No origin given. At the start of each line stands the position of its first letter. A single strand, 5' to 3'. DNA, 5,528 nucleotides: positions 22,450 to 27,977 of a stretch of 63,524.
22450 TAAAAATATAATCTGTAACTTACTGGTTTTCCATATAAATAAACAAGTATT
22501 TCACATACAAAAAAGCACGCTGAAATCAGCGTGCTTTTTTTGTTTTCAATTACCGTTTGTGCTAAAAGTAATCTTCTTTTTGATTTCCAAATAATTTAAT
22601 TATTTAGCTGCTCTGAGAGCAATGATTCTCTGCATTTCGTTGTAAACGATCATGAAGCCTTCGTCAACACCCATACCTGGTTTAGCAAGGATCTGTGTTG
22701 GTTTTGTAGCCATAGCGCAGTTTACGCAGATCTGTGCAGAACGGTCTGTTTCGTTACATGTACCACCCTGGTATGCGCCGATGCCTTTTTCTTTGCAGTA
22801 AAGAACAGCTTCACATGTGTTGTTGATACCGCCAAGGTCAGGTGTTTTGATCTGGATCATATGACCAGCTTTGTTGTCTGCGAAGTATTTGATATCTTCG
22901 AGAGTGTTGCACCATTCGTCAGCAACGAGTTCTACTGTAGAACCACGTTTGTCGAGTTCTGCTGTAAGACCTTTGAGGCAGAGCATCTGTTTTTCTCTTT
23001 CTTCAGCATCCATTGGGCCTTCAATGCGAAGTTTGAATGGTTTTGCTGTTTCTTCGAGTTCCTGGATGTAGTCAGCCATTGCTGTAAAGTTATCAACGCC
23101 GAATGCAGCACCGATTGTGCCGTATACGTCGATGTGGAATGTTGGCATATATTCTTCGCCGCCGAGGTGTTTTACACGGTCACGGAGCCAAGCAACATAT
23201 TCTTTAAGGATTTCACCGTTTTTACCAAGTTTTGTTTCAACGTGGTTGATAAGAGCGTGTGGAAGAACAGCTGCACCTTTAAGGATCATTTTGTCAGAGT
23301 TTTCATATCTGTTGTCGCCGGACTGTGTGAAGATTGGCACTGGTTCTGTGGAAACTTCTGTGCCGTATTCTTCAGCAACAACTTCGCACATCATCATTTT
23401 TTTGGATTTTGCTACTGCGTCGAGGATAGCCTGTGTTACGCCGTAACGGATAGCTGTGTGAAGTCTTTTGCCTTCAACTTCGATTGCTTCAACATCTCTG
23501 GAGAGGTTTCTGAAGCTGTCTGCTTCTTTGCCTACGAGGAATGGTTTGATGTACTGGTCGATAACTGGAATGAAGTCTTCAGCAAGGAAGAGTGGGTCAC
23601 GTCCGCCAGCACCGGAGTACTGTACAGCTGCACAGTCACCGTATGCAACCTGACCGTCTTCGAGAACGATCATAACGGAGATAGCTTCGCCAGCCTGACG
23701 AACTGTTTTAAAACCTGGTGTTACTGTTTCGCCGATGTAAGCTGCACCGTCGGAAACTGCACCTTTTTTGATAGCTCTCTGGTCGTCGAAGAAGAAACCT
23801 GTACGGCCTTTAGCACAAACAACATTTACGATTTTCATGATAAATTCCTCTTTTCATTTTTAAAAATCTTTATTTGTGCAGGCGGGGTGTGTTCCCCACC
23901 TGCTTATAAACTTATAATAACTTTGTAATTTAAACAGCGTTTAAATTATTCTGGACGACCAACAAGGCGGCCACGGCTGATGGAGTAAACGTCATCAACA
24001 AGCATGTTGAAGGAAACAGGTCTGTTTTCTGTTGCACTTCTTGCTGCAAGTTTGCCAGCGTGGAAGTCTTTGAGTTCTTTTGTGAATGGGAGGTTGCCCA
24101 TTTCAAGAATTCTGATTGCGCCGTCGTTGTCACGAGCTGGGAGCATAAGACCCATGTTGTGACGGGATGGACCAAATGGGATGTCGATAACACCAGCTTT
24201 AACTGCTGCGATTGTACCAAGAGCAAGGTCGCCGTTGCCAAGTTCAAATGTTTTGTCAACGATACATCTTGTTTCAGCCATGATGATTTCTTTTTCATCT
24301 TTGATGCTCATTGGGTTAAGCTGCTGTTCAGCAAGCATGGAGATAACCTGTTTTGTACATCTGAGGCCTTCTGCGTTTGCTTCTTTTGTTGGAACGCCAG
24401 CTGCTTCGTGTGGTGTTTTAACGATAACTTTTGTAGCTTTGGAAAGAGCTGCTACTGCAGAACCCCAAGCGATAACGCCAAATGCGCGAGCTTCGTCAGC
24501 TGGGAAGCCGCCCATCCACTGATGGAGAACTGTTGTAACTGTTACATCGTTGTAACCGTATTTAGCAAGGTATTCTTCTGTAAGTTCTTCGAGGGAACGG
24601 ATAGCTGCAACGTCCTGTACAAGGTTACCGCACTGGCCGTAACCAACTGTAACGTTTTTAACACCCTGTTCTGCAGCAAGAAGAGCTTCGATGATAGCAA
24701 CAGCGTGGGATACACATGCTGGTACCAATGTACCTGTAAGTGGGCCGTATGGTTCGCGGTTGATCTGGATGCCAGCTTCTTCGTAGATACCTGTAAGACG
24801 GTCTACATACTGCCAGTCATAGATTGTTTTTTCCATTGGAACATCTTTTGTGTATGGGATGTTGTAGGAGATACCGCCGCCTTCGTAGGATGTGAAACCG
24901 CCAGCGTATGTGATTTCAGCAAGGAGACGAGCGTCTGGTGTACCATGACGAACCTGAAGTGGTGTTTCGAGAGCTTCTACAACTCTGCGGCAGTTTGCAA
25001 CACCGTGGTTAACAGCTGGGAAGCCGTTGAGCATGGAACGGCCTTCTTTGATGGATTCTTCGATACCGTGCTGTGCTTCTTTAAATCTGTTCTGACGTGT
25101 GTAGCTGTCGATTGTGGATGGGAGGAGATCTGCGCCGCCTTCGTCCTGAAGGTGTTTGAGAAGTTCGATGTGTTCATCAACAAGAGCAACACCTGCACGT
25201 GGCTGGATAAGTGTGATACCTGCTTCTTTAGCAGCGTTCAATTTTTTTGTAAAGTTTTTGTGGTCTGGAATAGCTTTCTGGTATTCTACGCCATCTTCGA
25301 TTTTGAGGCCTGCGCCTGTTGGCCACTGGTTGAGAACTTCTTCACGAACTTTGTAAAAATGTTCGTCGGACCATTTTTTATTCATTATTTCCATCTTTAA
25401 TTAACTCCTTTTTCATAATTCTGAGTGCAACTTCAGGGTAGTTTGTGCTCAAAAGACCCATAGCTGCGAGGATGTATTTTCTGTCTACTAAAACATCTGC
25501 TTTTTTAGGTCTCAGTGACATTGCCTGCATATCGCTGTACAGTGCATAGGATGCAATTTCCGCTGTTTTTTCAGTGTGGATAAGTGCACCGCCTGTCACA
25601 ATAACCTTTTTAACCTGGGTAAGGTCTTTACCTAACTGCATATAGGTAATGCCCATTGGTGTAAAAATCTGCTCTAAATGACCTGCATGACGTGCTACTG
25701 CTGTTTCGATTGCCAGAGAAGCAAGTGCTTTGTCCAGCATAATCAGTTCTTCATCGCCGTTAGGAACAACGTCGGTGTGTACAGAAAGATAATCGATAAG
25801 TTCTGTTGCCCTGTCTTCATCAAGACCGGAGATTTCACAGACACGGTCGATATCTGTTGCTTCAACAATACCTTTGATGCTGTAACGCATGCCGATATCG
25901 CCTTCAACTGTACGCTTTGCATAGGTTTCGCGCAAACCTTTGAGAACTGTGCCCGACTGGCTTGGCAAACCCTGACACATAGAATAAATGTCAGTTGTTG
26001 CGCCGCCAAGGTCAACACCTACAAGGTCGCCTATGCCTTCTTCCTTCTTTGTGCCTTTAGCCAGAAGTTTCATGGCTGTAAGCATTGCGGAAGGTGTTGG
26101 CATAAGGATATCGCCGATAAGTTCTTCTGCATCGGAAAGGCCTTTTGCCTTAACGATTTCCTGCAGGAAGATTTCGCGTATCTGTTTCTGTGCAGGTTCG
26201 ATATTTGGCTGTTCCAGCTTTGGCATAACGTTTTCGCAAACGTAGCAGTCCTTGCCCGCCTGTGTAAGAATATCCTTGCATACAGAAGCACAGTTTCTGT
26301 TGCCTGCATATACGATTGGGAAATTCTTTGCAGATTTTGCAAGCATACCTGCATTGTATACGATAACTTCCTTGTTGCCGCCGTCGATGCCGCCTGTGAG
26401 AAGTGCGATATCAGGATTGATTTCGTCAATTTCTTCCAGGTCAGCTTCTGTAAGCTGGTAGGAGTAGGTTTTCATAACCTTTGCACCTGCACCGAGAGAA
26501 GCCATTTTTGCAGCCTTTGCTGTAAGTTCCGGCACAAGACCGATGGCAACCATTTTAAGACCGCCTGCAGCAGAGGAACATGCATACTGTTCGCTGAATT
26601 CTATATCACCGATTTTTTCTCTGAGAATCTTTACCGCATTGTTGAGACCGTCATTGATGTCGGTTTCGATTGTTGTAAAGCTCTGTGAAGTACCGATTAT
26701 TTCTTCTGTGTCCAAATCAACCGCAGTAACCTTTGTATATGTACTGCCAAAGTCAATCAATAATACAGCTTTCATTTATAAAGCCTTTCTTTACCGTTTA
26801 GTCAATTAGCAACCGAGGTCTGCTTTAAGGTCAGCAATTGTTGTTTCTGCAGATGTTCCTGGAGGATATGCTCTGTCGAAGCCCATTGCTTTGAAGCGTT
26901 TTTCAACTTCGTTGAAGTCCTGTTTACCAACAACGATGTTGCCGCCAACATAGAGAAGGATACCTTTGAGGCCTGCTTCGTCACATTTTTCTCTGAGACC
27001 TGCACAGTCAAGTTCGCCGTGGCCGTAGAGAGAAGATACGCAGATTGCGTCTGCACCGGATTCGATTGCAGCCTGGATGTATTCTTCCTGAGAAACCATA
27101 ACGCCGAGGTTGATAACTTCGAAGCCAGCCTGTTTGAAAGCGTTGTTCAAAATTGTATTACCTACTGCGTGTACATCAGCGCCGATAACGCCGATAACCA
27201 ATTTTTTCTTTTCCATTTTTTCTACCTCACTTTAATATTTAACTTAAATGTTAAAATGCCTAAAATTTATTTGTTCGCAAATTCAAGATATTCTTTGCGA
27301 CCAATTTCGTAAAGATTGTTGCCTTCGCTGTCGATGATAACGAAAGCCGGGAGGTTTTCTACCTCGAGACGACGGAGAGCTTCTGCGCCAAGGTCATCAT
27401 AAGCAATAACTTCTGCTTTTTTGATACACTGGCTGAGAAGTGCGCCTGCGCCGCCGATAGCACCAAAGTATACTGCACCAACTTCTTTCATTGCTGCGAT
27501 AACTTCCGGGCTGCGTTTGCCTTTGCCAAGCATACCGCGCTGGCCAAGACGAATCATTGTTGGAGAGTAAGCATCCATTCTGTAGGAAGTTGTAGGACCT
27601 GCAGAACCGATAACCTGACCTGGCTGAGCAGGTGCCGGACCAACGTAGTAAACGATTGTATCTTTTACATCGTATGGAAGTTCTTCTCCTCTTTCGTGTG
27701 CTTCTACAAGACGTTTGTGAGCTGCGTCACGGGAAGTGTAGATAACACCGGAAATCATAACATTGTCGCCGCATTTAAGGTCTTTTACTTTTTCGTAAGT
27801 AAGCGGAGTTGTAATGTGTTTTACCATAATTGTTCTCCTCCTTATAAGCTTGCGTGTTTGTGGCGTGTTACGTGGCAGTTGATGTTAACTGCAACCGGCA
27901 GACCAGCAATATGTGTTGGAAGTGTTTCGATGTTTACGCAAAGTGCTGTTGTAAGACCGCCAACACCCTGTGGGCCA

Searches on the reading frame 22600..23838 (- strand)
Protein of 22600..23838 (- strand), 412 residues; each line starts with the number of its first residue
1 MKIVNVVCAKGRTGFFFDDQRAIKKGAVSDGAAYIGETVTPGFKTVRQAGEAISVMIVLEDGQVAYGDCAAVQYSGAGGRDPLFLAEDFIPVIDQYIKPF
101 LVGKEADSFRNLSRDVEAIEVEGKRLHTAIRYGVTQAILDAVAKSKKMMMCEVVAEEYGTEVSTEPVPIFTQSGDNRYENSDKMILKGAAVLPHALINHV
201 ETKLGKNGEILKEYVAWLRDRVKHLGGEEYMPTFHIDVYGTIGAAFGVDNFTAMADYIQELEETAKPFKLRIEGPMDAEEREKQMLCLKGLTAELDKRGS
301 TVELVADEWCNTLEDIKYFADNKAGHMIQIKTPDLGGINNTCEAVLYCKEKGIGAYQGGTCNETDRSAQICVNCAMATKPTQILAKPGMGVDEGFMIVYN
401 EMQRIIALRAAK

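Call 41: search_protein_families(library=pfam, proteins=[window:22600-23838:-], max_evalue=0.00001)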
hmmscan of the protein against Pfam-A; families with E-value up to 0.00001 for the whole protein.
window:22600-23838:- (412 aa): 3 families
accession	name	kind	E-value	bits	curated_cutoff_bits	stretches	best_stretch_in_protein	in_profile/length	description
PF07476.17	MAAL_C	-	7.2e-120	399.2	27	1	162-409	2-247/249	Methylaspartate ammonia-lyase C-terminus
PF05034.18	MAAL_N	-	3.8e-75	251.3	27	1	1-159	1-159/159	Methylaspartate ammonia-lyase N-terminus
PF13378.12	MR_MLE_C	-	4.8e-07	30.1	29.4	1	272-383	75-176/219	Enolase C-terminal domain-like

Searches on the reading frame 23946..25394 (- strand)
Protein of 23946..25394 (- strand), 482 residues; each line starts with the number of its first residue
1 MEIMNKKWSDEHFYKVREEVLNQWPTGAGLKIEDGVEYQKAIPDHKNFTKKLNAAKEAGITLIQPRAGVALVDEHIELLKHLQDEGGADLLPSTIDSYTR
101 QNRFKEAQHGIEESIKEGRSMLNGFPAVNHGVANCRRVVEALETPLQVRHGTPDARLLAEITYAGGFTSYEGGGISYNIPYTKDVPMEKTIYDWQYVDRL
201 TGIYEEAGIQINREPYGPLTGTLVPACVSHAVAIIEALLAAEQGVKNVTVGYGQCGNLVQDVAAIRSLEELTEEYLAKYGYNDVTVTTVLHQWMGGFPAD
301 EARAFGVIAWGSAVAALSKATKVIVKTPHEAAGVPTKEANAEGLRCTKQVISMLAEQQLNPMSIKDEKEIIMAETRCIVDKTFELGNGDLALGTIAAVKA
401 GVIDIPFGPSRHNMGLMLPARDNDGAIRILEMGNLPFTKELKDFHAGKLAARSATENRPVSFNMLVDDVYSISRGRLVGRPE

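Call 41: search_protein_families(library=pfam, proteins=[window:23946-25394:-], max_evalue=0.00001)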
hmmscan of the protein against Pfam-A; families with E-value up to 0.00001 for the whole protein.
window:23946-25394:- (482 aa): 1 family
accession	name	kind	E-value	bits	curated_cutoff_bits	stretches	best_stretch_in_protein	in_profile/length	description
PF06368.17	Met_asp_mut_E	-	3.5e-230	764.4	26.6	1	42-481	1-441/441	Methylaspartate mutase E chain (MutE)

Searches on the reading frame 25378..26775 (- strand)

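Call 41: search_protein_families(library=pfam, proteins=[window:25378-26775:-], max_evalue=0.00001)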
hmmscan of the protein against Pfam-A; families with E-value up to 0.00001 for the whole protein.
window:25378-26775:- (465 aa): 1 family
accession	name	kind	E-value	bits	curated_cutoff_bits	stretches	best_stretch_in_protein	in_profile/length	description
PF13941.12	MutL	-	1e-174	582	27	1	4-458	1-450/450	MutL protein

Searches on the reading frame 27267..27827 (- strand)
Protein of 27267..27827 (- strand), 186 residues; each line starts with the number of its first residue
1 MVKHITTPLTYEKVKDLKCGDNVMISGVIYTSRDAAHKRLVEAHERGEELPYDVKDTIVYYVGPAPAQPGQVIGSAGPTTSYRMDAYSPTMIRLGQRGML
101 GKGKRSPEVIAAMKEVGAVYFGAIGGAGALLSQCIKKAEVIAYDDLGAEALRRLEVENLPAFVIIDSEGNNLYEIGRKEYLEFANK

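Call 41: search_protein_families(library=pfam, proteins=[window:27267-27827:-], max_evalue=0.00001)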
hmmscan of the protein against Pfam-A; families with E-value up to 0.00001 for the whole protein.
window:27267-27827:- (186 aa): 1 family
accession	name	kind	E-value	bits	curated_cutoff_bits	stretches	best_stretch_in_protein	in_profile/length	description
PF05683.17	Fumerase_C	-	3.5e-61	206.5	22.2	1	7-174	33-203/205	Fumarase C-terminus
